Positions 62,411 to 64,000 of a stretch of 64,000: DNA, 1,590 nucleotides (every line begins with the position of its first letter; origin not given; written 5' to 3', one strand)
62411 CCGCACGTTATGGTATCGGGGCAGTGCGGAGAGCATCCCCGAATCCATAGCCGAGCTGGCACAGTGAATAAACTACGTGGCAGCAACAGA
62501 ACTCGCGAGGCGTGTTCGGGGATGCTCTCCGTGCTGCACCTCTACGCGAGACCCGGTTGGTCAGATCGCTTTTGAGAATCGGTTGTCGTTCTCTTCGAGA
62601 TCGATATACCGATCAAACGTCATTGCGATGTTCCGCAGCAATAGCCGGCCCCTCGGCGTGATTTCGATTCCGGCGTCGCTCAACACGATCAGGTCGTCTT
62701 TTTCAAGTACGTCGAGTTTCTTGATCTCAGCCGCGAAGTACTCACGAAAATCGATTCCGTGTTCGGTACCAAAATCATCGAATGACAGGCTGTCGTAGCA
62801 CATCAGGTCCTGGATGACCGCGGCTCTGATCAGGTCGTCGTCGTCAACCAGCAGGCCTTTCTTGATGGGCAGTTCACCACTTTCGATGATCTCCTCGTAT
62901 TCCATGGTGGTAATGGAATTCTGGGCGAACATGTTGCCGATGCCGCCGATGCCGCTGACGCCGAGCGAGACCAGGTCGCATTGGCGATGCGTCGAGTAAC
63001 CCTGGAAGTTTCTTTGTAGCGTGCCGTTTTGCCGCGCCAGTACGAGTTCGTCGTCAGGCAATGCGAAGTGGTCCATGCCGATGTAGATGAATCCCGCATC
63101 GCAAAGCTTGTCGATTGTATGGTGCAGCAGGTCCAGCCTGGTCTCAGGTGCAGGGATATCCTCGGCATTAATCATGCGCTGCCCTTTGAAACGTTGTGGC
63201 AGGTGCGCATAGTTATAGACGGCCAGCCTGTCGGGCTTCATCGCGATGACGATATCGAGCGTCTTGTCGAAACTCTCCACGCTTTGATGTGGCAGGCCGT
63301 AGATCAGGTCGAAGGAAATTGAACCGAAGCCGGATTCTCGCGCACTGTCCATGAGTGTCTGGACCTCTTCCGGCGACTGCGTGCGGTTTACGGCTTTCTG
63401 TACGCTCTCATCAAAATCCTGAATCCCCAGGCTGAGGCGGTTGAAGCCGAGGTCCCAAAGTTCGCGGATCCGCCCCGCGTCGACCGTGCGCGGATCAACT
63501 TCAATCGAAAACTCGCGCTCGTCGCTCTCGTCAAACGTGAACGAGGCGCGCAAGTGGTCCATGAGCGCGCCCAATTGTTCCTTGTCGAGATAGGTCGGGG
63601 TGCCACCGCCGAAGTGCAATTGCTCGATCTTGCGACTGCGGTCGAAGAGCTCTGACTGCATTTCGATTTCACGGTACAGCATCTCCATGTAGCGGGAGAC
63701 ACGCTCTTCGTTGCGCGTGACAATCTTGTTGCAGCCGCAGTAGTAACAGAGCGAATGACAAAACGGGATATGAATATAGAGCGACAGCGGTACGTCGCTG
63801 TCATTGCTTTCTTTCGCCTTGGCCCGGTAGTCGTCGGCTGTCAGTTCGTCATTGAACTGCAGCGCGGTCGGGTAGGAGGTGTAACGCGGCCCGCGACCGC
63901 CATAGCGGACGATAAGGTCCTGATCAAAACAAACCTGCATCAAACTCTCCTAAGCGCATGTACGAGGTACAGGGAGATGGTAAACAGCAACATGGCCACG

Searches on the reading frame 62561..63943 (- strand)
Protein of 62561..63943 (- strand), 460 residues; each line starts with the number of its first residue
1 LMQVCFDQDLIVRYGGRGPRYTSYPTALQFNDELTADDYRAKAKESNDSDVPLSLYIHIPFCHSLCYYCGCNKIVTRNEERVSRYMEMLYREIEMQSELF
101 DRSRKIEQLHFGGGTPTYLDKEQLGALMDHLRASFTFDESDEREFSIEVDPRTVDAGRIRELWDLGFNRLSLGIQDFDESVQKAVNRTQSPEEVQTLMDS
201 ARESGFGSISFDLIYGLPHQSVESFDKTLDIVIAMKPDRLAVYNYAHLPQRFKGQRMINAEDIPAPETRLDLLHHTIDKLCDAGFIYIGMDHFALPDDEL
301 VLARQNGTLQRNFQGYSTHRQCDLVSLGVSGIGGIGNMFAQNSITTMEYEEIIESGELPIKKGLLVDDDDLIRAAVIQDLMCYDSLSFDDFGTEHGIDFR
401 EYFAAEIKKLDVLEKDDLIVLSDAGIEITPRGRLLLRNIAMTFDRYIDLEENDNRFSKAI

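Call 37: search_protein_families(library=ncbifam, proteins=[window:62561-63943:-], max_evalue=0.00001)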
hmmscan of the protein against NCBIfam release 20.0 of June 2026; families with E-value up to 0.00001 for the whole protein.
window:62561-63943:- (460 aa): 18 families
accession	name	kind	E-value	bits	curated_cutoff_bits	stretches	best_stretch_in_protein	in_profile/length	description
TIGR00538.1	hemN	equivalog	1.2e-172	574.9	324.95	1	6-460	3-454/454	oxygen-independent coproporphyrinogen III oxidase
NF006067.1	PRK08208.1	equivalog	4.2e-54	184.1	380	1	47-428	30-406/427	STM4012 family radical SAM protein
TIGR04107.1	rSAM_HutW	equivalog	7.5e-50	170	400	1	43-442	32-413/419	heme anaerobic degradation radical SAM methyltransferase ChuW/HutW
TIGR00539.1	hemN_rel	equivalog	3.3e-44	151.5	205.4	1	53-285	1-226/361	radical SAM family heme chaperone HemW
TIGR03994.1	rSAM_HemZ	equivalog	4.1e-43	148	321.4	1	47-245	79-276/401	coproporphyrinogen dehydrogenase HemZ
NF006064.0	PRK08207.2-2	equivalog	2.3e-35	122.5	504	1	52-246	144-339/465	coproporphyrinogen III oxidase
NF006060.0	PRK08207.1-3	equivalog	1.7e-34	119.4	653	1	43-244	140-343/477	coproporphyrinogen III oxidase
NF006385.0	PRK08629.1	equivalog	3.4e-33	115.1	355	1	30-244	30-235/439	coproporphyrinogen III oxidase family protein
NF004567.0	PRK05904.1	equivalog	4e-28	98.6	355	1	55-245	9-192/353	coproporphyrinogen III oxidase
NF006061.0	PRK08207.1-4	equivalog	2.2e-27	96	702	1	52-244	173-367/501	coproporphyrinogen III oxidase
NF005133.0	PRK06582.1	equivalog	5.1e-26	91.6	597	1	51-244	10-198/390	coproporphyrinogen III oxidase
NF006062.0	PRK08207.1-5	equivalog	1.3e-24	86.9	1007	1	48-246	144-344/476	coproporphyrinogen III oxidase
NF006059.0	PRK08207.1-1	equivalog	5e-21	75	1012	1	53-245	172-366/496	coproporphyrinogen III oxidase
NF006066.0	PRK08207.2-5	equivalog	6.2e-19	68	1117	1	53-246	191-385/518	coproporphyrinogen III oxidase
NF006063.0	PRK08207.2-1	equivalog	1.1e-18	67.2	1074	1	53-246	193-387/518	coproporphyrinogen III oxidase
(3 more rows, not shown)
